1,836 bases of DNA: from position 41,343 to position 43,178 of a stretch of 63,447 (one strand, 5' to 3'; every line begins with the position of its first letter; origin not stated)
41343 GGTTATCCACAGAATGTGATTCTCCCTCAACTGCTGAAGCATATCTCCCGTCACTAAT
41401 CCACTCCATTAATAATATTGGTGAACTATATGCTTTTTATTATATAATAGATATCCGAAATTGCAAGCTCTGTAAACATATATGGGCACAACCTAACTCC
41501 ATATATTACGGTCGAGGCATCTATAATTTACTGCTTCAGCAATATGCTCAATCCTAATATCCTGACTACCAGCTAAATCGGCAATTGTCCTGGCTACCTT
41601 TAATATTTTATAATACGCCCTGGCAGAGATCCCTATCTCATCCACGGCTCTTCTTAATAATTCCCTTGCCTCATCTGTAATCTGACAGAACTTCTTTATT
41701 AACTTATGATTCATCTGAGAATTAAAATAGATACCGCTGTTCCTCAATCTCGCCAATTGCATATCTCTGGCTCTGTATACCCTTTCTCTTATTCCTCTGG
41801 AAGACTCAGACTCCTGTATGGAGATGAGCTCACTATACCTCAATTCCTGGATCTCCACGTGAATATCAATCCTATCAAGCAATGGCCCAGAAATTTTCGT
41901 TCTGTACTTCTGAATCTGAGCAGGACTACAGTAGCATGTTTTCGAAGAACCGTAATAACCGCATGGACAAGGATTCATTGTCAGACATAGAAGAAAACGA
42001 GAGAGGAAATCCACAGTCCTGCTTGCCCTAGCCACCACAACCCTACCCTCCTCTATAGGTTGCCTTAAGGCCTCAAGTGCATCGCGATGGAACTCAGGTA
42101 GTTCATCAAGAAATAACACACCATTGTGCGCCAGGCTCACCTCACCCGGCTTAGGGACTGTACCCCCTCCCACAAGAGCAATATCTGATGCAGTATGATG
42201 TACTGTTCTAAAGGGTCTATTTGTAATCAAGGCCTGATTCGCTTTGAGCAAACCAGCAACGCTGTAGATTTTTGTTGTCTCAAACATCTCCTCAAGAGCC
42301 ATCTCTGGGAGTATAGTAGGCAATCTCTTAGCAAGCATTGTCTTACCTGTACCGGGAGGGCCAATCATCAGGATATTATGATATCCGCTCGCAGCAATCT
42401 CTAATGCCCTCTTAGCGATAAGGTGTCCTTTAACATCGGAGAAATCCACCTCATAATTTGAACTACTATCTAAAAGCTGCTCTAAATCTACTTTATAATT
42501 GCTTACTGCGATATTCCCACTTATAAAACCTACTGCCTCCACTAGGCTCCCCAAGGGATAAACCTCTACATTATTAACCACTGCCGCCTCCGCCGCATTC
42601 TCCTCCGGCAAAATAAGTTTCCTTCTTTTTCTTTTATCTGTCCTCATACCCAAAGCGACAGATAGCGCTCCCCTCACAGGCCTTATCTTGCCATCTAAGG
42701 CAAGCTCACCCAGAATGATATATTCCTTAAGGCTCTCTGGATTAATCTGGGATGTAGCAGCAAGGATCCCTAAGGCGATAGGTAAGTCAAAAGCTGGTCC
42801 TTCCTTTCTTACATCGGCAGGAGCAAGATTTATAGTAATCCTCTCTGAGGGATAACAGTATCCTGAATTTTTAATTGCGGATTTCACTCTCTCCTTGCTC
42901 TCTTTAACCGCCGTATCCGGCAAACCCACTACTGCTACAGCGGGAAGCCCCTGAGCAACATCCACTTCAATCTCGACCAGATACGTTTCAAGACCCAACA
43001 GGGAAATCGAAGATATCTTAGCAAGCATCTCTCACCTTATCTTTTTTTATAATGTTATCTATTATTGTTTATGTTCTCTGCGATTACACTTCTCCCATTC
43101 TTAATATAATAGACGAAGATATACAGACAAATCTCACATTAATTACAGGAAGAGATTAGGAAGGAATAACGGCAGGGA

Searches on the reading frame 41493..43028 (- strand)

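Call 56: search_protein_families(library=pfam, proteins=[window:41493-43028:-], max_evalue=0.00001)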
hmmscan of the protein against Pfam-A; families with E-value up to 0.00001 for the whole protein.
window:41493-43028:- (511 aa): 6 families
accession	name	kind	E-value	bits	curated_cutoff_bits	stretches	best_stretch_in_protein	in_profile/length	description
PF01078.27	Mg_chelatase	-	3.5e-91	304.6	20.3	1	195-400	1-206/207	Magnesium chelatase, subunit ChlI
PF13541.12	ChlI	-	8.6e-48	161.7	27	1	20-144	1-121/121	Subunit ChlI of Mg-chelatase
PF13335.12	Mg_chelatase_C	-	7.3e-32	110.3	26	1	408-503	2-94/94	Magnesium chelatase, subunit ChlI C-terminal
PF07728.20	AAA_5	-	2.3e-09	37.8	22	1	218-355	1-125/139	AAA domain (dynein-related subfamily)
PF00493.29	MCM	-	3.1e-07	30.2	23.3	1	212-393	53-204/224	MCM P-loop domain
PF07724.20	AAA_2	-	7.4e-06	26.5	27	0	218-342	5-115/166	AAA domain (Cdc48 subfamily)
